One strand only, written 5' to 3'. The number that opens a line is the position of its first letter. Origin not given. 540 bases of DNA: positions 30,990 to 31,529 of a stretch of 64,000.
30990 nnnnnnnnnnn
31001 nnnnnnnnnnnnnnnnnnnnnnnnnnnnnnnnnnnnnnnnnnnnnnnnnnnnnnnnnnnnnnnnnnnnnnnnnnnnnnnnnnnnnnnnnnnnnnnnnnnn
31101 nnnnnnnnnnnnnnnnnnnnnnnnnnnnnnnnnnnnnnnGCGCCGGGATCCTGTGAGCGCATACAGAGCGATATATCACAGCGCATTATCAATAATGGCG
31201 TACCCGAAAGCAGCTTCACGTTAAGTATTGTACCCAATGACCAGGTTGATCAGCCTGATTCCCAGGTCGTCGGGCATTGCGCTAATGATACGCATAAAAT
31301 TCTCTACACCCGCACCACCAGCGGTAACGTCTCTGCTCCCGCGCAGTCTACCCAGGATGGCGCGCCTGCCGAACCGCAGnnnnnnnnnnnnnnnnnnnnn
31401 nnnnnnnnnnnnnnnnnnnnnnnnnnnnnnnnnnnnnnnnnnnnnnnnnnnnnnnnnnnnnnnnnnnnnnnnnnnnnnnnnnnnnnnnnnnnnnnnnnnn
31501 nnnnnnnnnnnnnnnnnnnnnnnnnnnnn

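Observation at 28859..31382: Cluster of four small exported or membrane proteins of unknown function around speG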

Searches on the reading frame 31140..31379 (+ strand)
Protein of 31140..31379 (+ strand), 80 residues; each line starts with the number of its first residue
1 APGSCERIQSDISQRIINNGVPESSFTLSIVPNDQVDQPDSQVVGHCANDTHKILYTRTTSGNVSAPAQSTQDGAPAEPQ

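Call 42: predict_structure(alignment_id=A2)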
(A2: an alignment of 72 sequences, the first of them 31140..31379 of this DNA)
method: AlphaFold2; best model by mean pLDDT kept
length: 80 residues; sequences in the alignment: 72
mean_pLDDT: 82.1   pTM: 0.61
mean pLDDT of the five models: 82.1, 81.4, 80.0, 78.6, 78.5
residues with pLDDT >= 90: 47; 70-90: 12; 50-70: 18; < 50: 3
segments of 3 or more residues with pLDDT < 50: none
pLDDT, mean of each block of 10 residues (from residue 1): 84 96 94 87 93 91 52 60
secondary structure, 60 per line:
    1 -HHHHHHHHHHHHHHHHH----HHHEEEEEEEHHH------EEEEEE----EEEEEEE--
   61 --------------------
elements in order: H2-18 E26-32 E42-47 E52-58

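Call 44: fold_search(model_id=the predicted structure, library=pdb)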
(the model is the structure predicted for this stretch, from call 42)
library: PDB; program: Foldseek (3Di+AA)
matches with E <= 10: 356; with E <= 0.001: 0
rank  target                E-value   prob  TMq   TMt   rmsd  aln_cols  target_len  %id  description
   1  2amg                  1.4e+00  0.23  0.30  0.07   3.7        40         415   18  STRUCTURE OF HYDROLASE (GLYCOSIDASE) (released 1997-04-01)
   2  7unp                  1.4e+00  0.04  0.15  0.03  10.2        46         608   13  Crystal structure of the CelR catalytic domain and CBM3c (released 2023-04-05)
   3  8u49                  1.5e+00  0.04  0.16  0.03  10.8        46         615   11  The Apo Crystal Structure of BlCel9A from Glycoside Hydrolase Family 9 (released 2024-02-14)
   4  3fol_A                1.5e+00  0.03  0.14  0.05   9.9        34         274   20  Crystal structure of the Class I MHC Molecule H-2Kwm7 with a Single Self Peptide VNDIFERI (released 2010-01-12)
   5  4d0b_A                1.6e+00  0.05  0.17  0.07   9.3        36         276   19  COMPLEX OF A B21 CHICKEN MHC CLASS I MOLECULE AND A 10MER CHICKEN PEPTIDE (released 2015-05-06)
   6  1adq_H                1.7e+00  0.02  0.15  0.08  10.8        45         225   11  CRYSTAL STRUCTURE OF A HUMAN IGM RHEUMATOID FACTOR FAB IN COMPLEX WITH ITS AUTOANTIGEN IGG FC (released 1998-09-16)
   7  6iyg_A                2.1e+00  0.16  0.27  0.07   3.7        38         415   16  The Structure of Maltooligosaccharide-forming Amylase from Pseudomonas saccharophila STB07 with Maltotetraose (released 2019-12-18)
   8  1qpk_A                2.2e+00  0.18  0.30  0.07   3.7        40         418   18  MUTANT (D193G) MALTOTETRAOSE-FORMING EXO-AMYLASE IN COMPLEX WITH MALTOTETRAOSE (released 1999-11-17)
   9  1qi5_A                2.2e+00  0.16  0.29  0.07   3.7        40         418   18  MUTANT (D294N) MALTOTETRAOSE-FORMING EXO-AMYLASE IN COMPLEX WITH MALTOTETRAOSE (released 1999-11-24)
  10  3sz6_A                2.2e+00  0.08  0.21  0.15   8.7        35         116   14  IsdX1, an anthrax hemophore (released 2012-03-28)
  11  7mlz_L                2.2e+00  0.03  0.16  0.07  11.8        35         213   14  Cryo-EM structure of SARS-CoV-2 spike in complex with neutralizing antibody B1-182.1 that targets the receptor-binding (released 2021-07-28)
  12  8thz_H                2.2e+00  0.02  0.16  0.08   8.3        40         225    5  CryoEM structure of neutralizing antibodies CBH-7 and HC84.26 in complex with Hepatitis C virus envelope glycoprotein  (released 2024-07-24)
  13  9nw6_A                2.2e+00  0.02  0.14  0.05  11.9        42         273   14  CA147v24 Fab bound to HLA-E-VL9 (released 2026-03-25)
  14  8tnj_A                2.2e+00  0.02  0.15  0.05   9.4        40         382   20  Cryo-EM structure of HLA-B*73:01 bound to a 9mer peptide and two Fabs (released 2024-08-14)
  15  3moq_A                2.3e+00  0.28  0.36  0.24   5.0        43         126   12  Amyloid beta(18-41) peptide fusion with new antigen receptor variable domain from sharks (released 2011-02-16)
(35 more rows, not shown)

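Call 82: search_solved_structures(query=A2, max_evalue=10)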
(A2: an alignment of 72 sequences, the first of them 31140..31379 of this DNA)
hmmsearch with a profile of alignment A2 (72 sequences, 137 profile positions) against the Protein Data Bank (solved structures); distinct sequences matched with E-value up to 10: 3.
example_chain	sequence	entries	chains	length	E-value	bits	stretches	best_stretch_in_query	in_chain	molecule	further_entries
6pq8_A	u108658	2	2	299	0.58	13.5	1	1-37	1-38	Beta-lactamase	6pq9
6az1_U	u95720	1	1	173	0.58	13.5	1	53-92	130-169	ribosomal protein S17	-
5t2a_AE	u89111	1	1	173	0.67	13.3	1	53-89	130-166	uS17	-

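Call 90: search_dna_similar(query=window:31140-31379:+, collection=plasmids, mode=protein, max_rows=25, rows=spread, max_evalue=0.01)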
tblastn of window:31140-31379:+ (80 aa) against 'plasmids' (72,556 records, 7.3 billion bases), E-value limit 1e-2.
Records with a match: 10; places in all: 10; records where one place covers at least 80% of the query: 6.
Best place of each record, by identity: >=99% 5; 60-80% 1; <60% 4.
By first word of the organism name: Escherichia 5; Proteus 2; Klebsiella 1; Morganella 1; Providencia 1.
By predicted mobility (MOB-suite, as given by PLSDB): non-mobilizable 8; mobilizable 2.
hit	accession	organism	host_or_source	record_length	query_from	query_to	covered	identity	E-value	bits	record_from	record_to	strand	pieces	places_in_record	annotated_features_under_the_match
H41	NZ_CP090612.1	Escherichia coli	pig,lung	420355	1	80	100%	100.0%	1e-46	164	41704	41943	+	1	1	ynfD: DUF1161 domain-containing protein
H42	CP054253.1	Escherichia coli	Homo sapiens,bone infection of foot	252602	1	80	100%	100.0%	1e-46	164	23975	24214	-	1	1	DUF1161 domain-containing protein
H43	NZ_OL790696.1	Escherichia coli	-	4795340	1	80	100%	100.0%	1e-46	164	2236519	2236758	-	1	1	none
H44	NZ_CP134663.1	Escherichia coli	Larus michahellis,bacteria,cloaca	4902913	1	80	100%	100.0%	1e-46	164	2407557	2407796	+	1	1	none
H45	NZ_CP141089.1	Escherichia coli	Homo sapiens,Infected Human Urine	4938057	1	80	100%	100.0%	1e-46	164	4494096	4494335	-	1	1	none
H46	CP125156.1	Klebsiella pneumoniae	-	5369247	1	60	75%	73.3%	4e-24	100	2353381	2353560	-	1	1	DUF1161 domain-containing protein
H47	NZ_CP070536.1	Morganella morganii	Homo sapiens,urine (permanent catheter)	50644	1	80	100%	40.9%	6e-13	69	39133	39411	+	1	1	DUF1161 domain-containing protein | bioD: dethiobiotin synthase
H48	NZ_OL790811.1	Proteus mirabilis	-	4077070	1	58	73%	53.4%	5e-14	72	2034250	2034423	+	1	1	none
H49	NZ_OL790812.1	Proteus mirabilis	-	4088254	1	58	73%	53.4%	5e-14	72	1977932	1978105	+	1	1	none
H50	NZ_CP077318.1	Providencia rettgeri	-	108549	1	58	73%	48.3%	3e-14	72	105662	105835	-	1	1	DUF1161 domain-containing protein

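Call 93: get_annotated_region(hit=H47, flank=5000)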
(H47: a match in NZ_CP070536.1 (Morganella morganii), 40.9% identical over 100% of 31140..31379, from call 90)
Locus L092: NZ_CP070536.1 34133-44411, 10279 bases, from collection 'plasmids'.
description: Morganella morganii strain MM48659 plasmid p48659_1, complete sequence
organism: Morganella morganii (NCBI taxid 582)
taxonomy: Bacteria; Pseudomonadota; Gammaproteobacteria; Enterobacterales; Morganellaceae; Morganella; Morganella morganii
host: -; source: Homo sapiens,urine (permanent catheter); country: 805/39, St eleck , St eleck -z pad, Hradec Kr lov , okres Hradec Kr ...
typing (MOB-suite, as given by PLSDB): non-mobilizable
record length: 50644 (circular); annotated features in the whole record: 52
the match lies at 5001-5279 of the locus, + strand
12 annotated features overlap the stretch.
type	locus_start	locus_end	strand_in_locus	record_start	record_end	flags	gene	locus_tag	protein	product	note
CDS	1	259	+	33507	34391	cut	prpB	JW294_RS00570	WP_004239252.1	methylisocitrate lyase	GO:0019629 - propionate catabolic process, 2-methylcitrate cycle [Evidence IEA]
CDS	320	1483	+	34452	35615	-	prpC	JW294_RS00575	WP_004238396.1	2-methylcitrate synthase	-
CDS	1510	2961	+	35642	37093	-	-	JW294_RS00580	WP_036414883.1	bifunctional 2-methylcitrate dehydratase/aconitate hydratase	GO:0019679 - propionate metabolic process, methylcitrate cycle [Evidence IEA]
CDS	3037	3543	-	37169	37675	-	-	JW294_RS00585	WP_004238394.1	GFA family protein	-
CDS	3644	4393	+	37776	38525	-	ydfG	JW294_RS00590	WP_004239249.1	bifunctional NADP-dependent 3-hydroxy acid dehydrogenase/3-hydroxypropionate dehydrogenase YdfG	-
CDS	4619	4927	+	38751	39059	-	-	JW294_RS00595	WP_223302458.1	DUF1283 family protein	-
CDS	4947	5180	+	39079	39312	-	-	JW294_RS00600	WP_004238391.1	DUF1161 domain-containing protein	-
CDS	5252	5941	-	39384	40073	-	bioD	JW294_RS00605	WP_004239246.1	dethiobiotin synthase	GO:0009102 - biotin biosynthetic process [Evidence IEA]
CDS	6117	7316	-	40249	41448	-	-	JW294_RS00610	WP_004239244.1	ROK family protein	-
CDS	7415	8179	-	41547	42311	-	-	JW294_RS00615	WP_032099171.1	N-acetylmuramoyl-L-alanine amidase-like domain-containing protein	-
CDS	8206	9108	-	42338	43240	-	-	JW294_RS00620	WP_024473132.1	LysR family transcriptional regulator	-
CDS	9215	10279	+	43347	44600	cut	-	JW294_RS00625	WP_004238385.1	MFS transporter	GO:0055085 - transmembrane transport [Evidence IEA]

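Call 94: get_annotated_region(hit=H50, flank=5000)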
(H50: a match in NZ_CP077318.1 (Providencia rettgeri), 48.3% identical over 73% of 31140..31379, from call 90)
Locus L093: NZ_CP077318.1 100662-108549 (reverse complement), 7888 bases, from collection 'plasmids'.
description: Providencia rettgeri strain FDAARGOS 1450 plasmid unnamed1, complete sequence
organism: Providencia rettgeri (NCBI taxid 587)
taxonomy: Bacteria; Pseudomonadota; Gammaproteobacteria; Enterobacterales; Morganellaceae; Providencia; Providencia rettgeri
host: -; source: -; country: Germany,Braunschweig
typing (MOB-suite, as given by PLSDB): non-mobilizable; replicon rep_cluster_1220
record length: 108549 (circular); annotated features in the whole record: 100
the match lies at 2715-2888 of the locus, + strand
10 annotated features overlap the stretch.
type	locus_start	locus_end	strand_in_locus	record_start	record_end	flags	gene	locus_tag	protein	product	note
CDS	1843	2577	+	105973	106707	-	-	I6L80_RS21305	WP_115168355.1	outer membrane beta-barrel protein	-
CDS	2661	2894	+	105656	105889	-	-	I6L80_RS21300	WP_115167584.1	DUF1161 domain-containing protein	-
CDS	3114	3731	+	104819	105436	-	-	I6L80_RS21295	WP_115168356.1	YagU family protein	-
CDS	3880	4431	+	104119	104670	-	-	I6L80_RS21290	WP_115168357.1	hypothetical protein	-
CDS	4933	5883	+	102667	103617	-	-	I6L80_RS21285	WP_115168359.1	Rpn family recombination-promoting nuclease/putative transposase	-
CDS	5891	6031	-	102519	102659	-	-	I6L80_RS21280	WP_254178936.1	helix-turn-helix domain-containing protein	-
CDS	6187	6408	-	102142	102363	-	-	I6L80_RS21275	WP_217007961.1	hypothetical protein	-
CDS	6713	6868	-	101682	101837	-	-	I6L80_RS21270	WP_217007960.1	hypothetical protein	-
CDS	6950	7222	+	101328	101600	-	-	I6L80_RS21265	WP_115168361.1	hypothetical protein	-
CDS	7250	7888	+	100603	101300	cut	-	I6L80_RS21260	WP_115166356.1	IS1 family transposase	-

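Call 95: get_annotated_region(hit=H48, flank=5000)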
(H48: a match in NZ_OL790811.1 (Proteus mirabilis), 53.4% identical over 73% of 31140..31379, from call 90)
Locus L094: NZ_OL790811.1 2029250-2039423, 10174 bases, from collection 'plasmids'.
description: Proteus mirabilis strain H63 plasmid unnamed, complete sequence
organism: Proteus mirabilis (NCBI taxid 584)
taxonomy: Bacteria; Pseudomonadota; Gammaproteobacteria; Enterobacterales; Morganellaceae; Proteus; Proteus mirabilis
host: -; source: -; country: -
typing (MOB-suite, as given by PLSDB): mobilizable; relaxase MOBP
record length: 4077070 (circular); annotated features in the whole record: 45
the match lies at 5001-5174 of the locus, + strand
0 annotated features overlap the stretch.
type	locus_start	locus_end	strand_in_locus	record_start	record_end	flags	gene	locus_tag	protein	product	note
